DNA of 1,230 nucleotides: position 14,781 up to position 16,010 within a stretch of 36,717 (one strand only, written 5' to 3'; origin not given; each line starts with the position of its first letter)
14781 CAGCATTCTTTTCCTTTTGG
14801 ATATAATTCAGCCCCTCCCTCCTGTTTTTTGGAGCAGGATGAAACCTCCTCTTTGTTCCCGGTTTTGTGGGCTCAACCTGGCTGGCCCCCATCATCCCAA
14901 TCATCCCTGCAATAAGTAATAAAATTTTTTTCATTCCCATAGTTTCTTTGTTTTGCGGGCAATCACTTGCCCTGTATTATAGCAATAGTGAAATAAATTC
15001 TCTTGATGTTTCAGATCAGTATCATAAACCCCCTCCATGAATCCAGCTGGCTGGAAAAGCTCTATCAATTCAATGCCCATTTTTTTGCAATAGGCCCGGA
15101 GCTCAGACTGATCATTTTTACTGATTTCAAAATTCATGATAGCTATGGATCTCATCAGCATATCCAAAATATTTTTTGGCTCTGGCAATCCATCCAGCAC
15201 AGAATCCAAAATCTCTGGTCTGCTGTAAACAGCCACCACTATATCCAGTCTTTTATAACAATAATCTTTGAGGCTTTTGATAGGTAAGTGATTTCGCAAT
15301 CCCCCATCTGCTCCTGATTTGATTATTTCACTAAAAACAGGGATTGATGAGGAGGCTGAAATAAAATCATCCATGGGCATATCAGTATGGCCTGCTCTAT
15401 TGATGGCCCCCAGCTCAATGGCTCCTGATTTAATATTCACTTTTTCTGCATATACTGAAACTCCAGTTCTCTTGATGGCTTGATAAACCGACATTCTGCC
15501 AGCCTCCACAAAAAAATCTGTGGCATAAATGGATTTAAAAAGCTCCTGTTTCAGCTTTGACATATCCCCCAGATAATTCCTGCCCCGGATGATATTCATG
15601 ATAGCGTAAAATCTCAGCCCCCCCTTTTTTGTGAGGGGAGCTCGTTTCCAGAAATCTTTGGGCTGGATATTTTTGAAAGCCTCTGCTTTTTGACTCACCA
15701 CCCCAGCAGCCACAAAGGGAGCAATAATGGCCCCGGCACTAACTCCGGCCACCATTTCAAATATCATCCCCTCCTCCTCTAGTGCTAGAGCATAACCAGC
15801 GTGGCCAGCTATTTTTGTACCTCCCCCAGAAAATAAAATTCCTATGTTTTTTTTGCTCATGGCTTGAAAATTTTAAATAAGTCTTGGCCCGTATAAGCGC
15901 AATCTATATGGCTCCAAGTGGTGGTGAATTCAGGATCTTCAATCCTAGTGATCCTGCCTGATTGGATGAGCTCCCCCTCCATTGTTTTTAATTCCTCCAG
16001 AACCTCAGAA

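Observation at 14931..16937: Lysis operon in which a patatin-like phospholipase is translationally coupled to the endolysin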

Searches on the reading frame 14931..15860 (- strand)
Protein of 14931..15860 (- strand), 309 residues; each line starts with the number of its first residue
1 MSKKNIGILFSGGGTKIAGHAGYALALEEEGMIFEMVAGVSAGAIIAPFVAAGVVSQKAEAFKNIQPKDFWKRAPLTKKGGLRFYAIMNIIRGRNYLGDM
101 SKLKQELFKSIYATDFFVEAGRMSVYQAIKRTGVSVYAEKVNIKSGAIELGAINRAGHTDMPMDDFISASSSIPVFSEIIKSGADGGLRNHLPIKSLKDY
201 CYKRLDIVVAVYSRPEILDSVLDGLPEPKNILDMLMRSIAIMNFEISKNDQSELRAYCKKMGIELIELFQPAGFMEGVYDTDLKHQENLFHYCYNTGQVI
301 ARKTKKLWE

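Call 4: search_protein_families(library=pfam, proteins=[window:14931-15860:-], max_evalue=0.1)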
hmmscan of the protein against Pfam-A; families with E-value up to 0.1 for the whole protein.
window:14931-15860:- (309 aa): 1 family
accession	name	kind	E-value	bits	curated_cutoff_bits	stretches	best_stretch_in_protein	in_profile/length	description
PF01734.28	Patatin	-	1.4e-19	71.5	27.7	1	9-197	2-190/191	Patatin-like phospholipase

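Call 6: search_protein_families(library=phrogs, proteins=[window:14931-15860:-], max_evalue=0.01)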
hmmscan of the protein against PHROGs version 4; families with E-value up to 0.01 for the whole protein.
window:14931-15860:- (309 aa): 0 families

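Call 7: search_protein_families(library=padloc, proteins=[window:14931-15860:-], max_evalue=0.01)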
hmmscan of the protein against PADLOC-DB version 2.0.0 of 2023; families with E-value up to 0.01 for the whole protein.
window:14931-15860:- (309 aa): 2 families
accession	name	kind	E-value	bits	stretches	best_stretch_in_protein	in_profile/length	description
PDLC00757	Effector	-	0.0026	15.2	1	32-96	42-103/331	Phospholipase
PDLC00758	Effector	-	0.0078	13.6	0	31-85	38-85/331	Phospholipase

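Call 9: search_dna_similar(query=window:14931-15860:-, collection=phages, mode=protein, max_evalue=0.001, max_rows=40)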
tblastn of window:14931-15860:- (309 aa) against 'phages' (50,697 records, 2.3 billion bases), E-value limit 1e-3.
Records with a match: 4; places in all: 4; records where one place covers at least 80% of the query: 2.
Best place of each record, by identity: <60% 4.
By first word of the organism name: uncultured 2; Bacteriophage 2.
By host as written in the record: - 4.
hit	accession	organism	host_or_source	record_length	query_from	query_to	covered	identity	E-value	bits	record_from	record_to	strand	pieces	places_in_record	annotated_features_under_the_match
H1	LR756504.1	uncultured phage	metagenomic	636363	7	282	89%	27.4%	1e-17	89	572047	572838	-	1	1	record has no annotation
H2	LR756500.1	uncultured phage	metagenomic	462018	11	277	86%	26.9%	3e-15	82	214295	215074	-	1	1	record has no annotation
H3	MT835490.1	Bacteriophage sp.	human fecal samples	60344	7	211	66%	27.0%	3e-4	49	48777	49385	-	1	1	record has no annotation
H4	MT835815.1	Bacteriophage sp.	human fecal samples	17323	3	199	64%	26.6%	5e-4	48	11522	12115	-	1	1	record has no annotation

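Call 11: find_homologous_proteins(query=window:14931-15860:-, max_evalue=0.00001)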
Query window:14931-15860:- (309 aa): 157 proteins with E <= 0.00001 among 2087 candidates; the best 120 are listed.
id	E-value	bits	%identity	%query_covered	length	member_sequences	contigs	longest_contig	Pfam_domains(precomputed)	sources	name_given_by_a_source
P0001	7.0e-202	687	100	100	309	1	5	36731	PF01734.28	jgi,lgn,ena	-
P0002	1.5e-74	269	47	96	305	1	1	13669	PF01734.28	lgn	-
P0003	4.0e-69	251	45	94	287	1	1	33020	PF01734.28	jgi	jgi:predicted acylesterase/phospholipase RssA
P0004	1.2e-64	237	45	96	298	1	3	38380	PF01734.28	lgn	-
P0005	2.3e-62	229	45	94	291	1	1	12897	PF01734.28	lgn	-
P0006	5.0e-62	228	44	94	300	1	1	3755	PF01734.28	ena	-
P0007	7.0e-55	205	46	89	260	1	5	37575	PF01734.28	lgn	-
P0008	1.5e-51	194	39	97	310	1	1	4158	PF01734.28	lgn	-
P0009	9.7e-51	191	40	93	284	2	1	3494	PF01734.28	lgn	-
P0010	9.6e-37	145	35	93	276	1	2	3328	PF01734.28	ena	-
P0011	1.8e-36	144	35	93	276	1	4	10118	PF01734.28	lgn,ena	-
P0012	2.3e-36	144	35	93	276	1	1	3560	PF01734.28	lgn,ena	-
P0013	2.5e-36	144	35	93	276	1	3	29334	PF01734.28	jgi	jgi:predicted acylesterase/phospholipase RssA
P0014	2.6e-36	144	35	93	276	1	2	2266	PF01734.28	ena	-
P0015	4.2e-36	143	35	93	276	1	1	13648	PF01734.28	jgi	jgi:predicted acylesterase/phospholipase RssA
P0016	1.3e-31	128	35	93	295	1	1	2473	PF01734.28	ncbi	-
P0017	1.2e-30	125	35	90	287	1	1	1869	PF01734.28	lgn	-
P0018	1.5e-27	115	30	96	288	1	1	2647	PF01734.28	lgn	-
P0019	3.8e-27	114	35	90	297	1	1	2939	PF01734.28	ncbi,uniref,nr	ncbi:patatin-like phospholipase family protein [Xanthovirga aplysinae]|uniref:patatin-like phospholi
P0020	1.4e-26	112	32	93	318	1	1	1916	PF01734.28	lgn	-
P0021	6.7e-26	109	30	97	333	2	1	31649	PF01734.28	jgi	-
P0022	3.2e-25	107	33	90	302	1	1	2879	PF01734.28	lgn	-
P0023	8.8e-25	106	33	93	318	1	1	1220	PF01734.28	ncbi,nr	ncbi:MAG: patatin-like phospholipase family protein [Pricia sp.]|nr:patatin-like phospholipase famil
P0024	2.3e-24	104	32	97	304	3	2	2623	PF01734.28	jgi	jgi:predicted patatin/cPLA2 family phospholipase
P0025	3.4e-24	104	31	98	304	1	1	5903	PF01734.28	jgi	jgi:predicted patatin/cPLA2 family phospholipase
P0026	3.5e-24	104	30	93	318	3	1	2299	PF01734.28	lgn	-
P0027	6.5e-24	103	32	91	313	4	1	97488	PF01734.28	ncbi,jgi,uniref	ncbi:MAG TPA: patatin-like phospholipase family protein [Ohtaekwangia sp.]|uniref:patatin-like phosp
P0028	1.5e-23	102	32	90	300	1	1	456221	PF01734.28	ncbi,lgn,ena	-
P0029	1.5e-23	102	30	93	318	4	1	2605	PF01734.28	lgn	-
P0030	2.7e-23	101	31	97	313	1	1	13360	PF01734.28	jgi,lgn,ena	-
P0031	4.6e-23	100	29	94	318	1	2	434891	PF01734.28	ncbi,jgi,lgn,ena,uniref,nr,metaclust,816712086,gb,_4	ncbi:hypothetical protein LCGC14_1164270 [marine sediment metagenome]|uniref:Patatin-like phospholip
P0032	4.6e-23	100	31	95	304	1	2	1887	PF01734.28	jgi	jgi:predicted acylesterase/phospholipase RssA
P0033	9.2e-23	99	31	90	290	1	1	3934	PF01734.28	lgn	-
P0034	1.1e-22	99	31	90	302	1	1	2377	PF01734.28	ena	-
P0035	1.4e-22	99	29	93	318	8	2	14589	PF01734.28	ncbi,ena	-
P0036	1.7e-22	98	31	90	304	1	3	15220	PF01734.28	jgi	jgi:predicted acylesterase/phospholipase RssA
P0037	3.4e-22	97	31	93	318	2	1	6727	PF01734.28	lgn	-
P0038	4.5e-22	97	30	94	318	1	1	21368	PF01734.28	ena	-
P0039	1.1e-21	96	31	97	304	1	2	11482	PF01734.28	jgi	jgi:predicted acylesterase/phospholipase RssA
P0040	1.1e-21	96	30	98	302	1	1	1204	PF01734.28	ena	-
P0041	1.6e-21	95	30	94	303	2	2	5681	PF01734.28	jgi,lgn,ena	jgi:predicted acylesterase/phospholipase RssA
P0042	2.2e-21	95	31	90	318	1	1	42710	PF01734.28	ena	-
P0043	2.2e-21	95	32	90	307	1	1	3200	PF01734.28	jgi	jgi:predicted acylesterase/phospholipase RssA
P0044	4.4e-21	94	32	90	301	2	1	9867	PF01734.28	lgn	-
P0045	5.1e-21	93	29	93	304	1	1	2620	PF01734.28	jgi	jgi:predicted acylesterase/phospholipase RssA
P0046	6.2e-21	93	30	94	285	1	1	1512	PF01734.28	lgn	-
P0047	1.1e-20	92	31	92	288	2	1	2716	PF01734.28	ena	-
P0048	1.1e-20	92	31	90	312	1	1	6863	PF01734.28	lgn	-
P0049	2.1e-20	91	30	93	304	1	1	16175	PF01734.28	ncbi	-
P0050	1.4e-19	89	31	97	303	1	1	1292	PF01734.28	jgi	jgi:predicted patatin/cPLA2 family phospholipase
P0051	1.9e-19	88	31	97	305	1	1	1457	PF01734.28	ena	-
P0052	1.9e-18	85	29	92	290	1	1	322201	PF01734.28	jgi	jgi:predicted acylesterase/phospholipase RssA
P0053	1.9e-18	85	30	96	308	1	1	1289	PF01734.28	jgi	jgi:predicted acylesterase/phospholipase RssA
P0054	8.4e-18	83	29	94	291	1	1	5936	PF01734.28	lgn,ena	-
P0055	9.1e-18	83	30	85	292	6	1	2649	PF01734.28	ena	-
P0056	1.2e-17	82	29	99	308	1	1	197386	PF01734.28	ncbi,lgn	-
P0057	4.0e-17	81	30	89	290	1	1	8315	PF01734.28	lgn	-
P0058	1.1e-15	76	30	89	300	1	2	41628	PF01734.28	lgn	-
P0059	1.2e-15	76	28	99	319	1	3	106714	PF01734.28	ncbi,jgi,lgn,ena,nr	ncbi:MAG TPA: patatin-like phospholipase family protein [Bacteroidales bacterium]|nr:patatin-like ph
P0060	1.3e-15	76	29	84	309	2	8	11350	PF01734.28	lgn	-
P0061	2.3e-15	75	30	93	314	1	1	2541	PF01734.28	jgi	-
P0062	2.8e-15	75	28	93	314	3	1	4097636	PF01734.28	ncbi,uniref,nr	ncbi:patatin-like phospholipase family protein [Sanyastnella coralliicola]|uniref:patatin-like phosp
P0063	6.4e-15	73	28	93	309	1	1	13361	PF01734.28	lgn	-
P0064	6.4e-14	70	27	93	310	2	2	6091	PF01734.28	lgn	-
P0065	5.4e-11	61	30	90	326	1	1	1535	PF01734.28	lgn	-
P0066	1.2e-10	59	29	81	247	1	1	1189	PF01734.28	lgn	-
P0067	2.4e-10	58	29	68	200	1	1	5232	PF01734.28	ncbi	ncbi:MAG: patatin-like phospholipase family protein, partial [Tangfeifania sp.]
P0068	4.5e-10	58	33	72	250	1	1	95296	PF01734.28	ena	-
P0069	7.2e-10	57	27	90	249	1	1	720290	PF01734.28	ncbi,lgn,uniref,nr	ncbi:patatin-like phospholipase family protein [Halonatronum saccharophilum]|uniref:patatin-like pho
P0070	7.3e-10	57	27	86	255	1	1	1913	PF01734.28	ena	-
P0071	7.6e-10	57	32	95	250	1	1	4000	PF01734.28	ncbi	-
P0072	9.9e-10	56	28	70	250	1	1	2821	PF01734.28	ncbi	-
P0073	2.3e-9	55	26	96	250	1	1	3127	PF01734.28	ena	-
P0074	2.3e-9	55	28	87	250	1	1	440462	PF01734.28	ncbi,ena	-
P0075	3.0e-9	55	32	95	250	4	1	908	PF01734.28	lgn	-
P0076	3.2e-9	55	28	100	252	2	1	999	PF01734.28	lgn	-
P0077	5.8e-9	54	26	98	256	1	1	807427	PF01734.28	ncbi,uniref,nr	ncbi:patatin-like phospholipase family protein [Prolixibacteraceae bacterium Z1-6]|uniref:Patatin-li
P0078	6.3e-9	54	25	96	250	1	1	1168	PF01734.28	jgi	jgi:NTE family protein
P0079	7.3e-9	54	27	81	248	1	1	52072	PF01734.28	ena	-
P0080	1.7e-8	52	29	72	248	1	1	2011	PF01734.28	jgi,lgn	-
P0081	2.5e-8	52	27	68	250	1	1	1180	PF01734.28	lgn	-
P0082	2.9e-8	52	32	65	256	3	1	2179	PF01734.28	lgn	-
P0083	3.1e-8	52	26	71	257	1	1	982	PF01734.28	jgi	jgi:NTE family protein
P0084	3.1e-8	51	30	69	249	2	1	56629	PF01734.28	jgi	-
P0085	3.5e-8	51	26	98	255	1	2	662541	PF01734.28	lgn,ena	-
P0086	3.6e-8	51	28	66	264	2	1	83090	PF01734.28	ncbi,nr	ncbi:MAG TPA: patatin-like phospholipase family protein [Bacteroidales bacterium]|nr:patatin-like ph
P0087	4.3e-8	51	32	69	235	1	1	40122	PF01734.28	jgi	-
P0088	4.9e-8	51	31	65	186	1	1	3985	PF01734.28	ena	-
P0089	5.4e-8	51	25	95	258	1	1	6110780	PF01734.28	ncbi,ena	-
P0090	5.6e-8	51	27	98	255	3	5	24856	PF01734.28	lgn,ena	-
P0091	6.8e-8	50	25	96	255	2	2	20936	PF01734.28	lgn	-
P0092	7.6e-8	50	31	66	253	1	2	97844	PF01734.28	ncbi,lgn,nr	ncbi:MAG: patatin [Draconibacterium sp.]|nr:MAG: patatin [Draconibacterium sp.] PIF05565.1 MAG: pata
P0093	1.0e-7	50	25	92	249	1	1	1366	PF01734.28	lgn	-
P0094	1.0e-7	50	25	97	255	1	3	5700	PF01734.28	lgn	-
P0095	1.1e-7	50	26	68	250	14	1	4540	PF01734.28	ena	-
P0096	1.2e-7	50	26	97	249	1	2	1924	PF01734.28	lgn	-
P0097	1.2e-7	50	27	97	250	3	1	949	PF01734.28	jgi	jgi:NTE family protein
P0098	1.2e-7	50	27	81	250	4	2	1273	PF01734.28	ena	-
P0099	1.4e-7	49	28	65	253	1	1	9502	PF01734.28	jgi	-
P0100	1.8e-7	49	29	99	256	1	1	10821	PF01734.28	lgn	-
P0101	1.8e-7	49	25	98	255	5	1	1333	PF01734.28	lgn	-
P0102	1.9e-7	49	27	99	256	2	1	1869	PF01734.28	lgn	-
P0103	1.9e-7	49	26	98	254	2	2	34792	PF01734.28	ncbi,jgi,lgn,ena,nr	ncbi:MAG TPA: patatin-like phospholipase family protein [Draconibacterium sp.]|nr:patatin-like phosp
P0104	2.1e-7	49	27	99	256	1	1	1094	PF01734.28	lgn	-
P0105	2.1e-7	49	28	99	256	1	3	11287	PF01734.28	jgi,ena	-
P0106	2.2e-7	49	26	97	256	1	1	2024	PF01734.28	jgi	-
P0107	2.4e-7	49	27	96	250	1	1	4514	PF01734.28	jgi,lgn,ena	-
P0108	2.6e-7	48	25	86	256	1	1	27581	PF01734.28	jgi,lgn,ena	-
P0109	2.9e-7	48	24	96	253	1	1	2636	PF01734.28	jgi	-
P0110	3.2e-7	48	30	68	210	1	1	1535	PF01734.28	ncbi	ncbi:MAG: patatin-like phospholipase family protein, partial [Mariniphaga sp.]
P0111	3.6e-7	48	26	98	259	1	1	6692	PF01734.28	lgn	-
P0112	3.6e-7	48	26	99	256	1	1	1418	PF01734.28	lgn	-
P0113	4.0e-7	48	25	97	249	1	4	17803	PF01734.28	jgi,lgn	jgi:NTE family protein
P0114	4.0e-7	48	27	96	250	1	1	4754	PF01734.28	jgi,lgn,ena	-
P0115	4.1e-7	48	26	96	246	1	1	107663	PF01734.28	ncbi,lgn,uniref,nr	ncbi:NTE family protein [Tangfeifania diversioriginum]|uniref:NTE family protein n=1 Tax=Tangfeifani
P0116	4.1e-7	48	28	68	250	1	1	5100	PF01734.28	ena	-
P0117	4.2e-7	48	29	65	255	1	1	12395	PF01734.28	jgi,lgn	-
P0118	4.2e-7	48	27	96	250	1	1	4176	PF01734.28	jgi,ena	-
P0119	4.6e-7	48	25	96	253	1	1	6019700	PF01734.28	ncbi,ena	-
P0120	4.9e-7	48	28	68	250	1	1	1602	PF01734.28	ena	-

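Call 12: find_encoding_contigs(protein=P0004, flank=10000, max_places=2)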
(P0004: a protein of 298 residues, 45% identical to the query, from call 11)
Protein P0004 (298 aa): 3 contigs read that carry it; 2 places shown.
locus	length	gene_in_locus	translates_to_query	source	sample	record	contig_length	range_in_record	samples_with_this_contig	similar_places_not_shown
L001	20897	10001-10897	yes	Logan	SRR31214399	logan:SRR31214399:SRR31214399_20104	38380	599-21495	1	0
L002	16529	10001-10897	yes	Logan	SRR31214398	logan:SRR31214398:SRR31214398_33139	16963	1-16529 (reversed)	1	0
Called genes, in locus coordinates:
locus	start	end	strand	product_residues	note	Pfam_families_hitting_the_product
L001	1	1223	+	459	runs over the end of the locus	-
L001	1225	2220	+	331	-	PF20459:DUF6712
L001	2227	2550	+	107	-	-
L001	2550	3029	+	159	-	-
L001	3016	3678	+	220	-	-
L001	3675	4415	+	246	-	-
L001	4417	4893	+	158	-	-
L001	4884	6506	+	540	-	-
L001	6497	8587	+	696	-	-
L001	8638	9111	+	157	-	-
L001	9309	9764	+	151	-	-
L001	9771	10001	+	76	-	-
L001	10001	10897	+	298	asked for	PF01734:Patatin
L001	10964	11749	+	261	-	-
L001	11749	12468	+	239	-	-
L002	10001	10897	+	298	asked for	PF01734:Patatin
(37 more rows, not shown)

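Call 13: find_encoding_contigs(protein=P0003, flank=10000, max_places=2)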
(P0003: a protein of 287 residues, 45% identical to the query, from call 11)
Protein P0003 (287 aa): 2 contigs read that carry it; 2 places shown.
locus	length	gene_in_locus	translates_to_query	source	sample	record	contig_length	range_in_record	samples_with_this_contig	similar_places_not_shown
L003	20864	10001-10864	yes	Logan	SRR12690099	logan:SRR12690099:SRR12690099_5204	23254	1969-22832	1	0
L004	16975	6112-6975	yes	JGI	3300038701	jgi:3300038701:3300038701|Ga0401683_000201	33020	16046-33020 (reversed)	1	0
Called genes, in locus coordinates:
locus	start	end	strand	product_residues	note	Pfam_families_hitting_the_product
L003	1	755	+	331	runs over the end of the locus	PF20459:DUF6712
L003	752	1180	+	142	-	PF05105:Phage_holin_4_1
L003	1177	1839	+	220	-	-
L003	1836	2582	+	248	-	-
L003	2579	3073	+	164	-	-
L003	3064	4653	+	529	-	-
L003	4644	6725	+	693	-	-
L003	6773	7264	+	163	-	-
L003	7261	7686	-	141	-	-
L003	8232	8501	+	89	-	-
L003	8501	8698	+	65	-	-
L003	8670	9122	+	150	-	PF08291:Peptidase_M15_3 (weak)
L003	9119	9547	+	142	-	-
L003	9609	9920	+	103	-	-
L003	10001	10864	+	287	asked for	PF01734:Patatin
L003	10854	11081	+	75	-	-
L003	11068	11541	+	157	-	-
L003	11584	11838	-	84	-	-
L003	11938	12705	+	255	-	-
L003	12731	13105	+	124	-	-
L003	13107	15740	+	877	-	PF10145:PhageMin_Tail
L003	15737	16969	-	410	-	PF17293:Arm-DNA-bind_5, PF13102:Phage_int_SAM_5, PF00589:Phage_integrase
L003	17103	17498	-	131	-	-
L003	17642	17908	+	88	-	-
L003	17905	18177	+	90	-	-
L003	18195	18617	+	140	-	-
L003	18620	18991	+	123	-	PF08299:Bac_DnaA_C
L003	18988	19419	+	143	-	-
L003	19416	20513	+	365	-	PF01807:Zn_ribbon_DnaG, PF08275:DNAG_N, PF01751:Toprim, PF13362:Toprim_3 (weak), PF13662:Toprim_4, PF13155:Toprim_2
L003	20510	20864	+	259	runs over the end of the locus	?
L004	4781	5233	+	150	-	PF08291:Peptidase_M15_3 (weak)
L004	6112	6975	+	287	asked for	PF01734:Patatin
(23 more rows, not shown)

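Call 14: find_encoding_contigs(protein=P0007, flank=10000, max_places=2)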
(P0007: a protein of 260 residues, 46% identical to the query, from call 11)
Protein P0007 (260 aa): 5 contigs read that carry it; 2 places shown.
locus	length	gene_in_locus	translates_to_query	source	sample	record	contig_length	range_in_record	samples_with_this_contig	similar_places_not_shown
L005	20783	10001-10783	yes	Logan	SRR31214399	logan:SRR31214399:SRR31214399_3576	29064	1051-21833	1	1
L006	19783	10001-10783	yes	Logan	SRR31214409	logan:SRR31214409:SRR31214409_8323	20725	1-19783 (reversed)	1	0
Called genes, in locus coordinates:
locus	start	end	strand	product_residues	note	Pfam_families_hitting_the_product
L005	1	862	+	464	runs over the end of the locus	-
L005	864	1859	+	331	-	PF20459:DUF6712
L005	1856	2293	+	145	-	PF05105:Phage_holin_4_1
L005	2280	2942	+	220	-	-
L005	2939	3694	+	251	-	-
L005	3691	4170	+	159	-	-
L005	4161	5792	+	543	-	-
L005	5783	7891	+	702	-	-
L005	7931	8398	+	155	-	-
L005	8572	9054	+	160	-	-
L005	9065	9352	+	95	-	-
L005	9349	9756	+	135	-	-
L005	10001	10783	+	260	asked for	PF01734:Patatin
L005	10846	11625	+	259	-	-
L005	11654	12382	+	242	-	-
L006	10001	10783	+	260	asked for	PF01734:Patatin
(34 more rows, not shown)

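Call 18: search_solved_structures(query=window:14931-15860:-, max_evalue=0.01, show_alignments=2)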
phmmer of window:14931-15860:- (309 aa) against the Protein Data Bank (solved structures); distinct sequences matched with E-value up to 0.01: 5.
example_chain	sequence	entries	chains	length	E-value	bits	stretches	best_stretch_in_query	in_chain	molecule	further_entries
5fqu_A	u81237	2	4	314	7.8e-07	32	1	3-60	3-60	PATATIN-LIKE PROTEIN, PLPD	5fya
4akx_B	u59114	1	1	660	0.00059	22.6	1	8-66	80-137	EXOU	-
3tu3_B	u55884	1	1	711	0.00065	22.4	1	8-66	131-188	ExoU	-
4kyi_A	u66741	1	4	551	0.0047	19.6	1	5-72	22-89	VipD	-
4akf_A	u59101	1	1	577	0.0051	19.5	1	5-72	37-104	VIPD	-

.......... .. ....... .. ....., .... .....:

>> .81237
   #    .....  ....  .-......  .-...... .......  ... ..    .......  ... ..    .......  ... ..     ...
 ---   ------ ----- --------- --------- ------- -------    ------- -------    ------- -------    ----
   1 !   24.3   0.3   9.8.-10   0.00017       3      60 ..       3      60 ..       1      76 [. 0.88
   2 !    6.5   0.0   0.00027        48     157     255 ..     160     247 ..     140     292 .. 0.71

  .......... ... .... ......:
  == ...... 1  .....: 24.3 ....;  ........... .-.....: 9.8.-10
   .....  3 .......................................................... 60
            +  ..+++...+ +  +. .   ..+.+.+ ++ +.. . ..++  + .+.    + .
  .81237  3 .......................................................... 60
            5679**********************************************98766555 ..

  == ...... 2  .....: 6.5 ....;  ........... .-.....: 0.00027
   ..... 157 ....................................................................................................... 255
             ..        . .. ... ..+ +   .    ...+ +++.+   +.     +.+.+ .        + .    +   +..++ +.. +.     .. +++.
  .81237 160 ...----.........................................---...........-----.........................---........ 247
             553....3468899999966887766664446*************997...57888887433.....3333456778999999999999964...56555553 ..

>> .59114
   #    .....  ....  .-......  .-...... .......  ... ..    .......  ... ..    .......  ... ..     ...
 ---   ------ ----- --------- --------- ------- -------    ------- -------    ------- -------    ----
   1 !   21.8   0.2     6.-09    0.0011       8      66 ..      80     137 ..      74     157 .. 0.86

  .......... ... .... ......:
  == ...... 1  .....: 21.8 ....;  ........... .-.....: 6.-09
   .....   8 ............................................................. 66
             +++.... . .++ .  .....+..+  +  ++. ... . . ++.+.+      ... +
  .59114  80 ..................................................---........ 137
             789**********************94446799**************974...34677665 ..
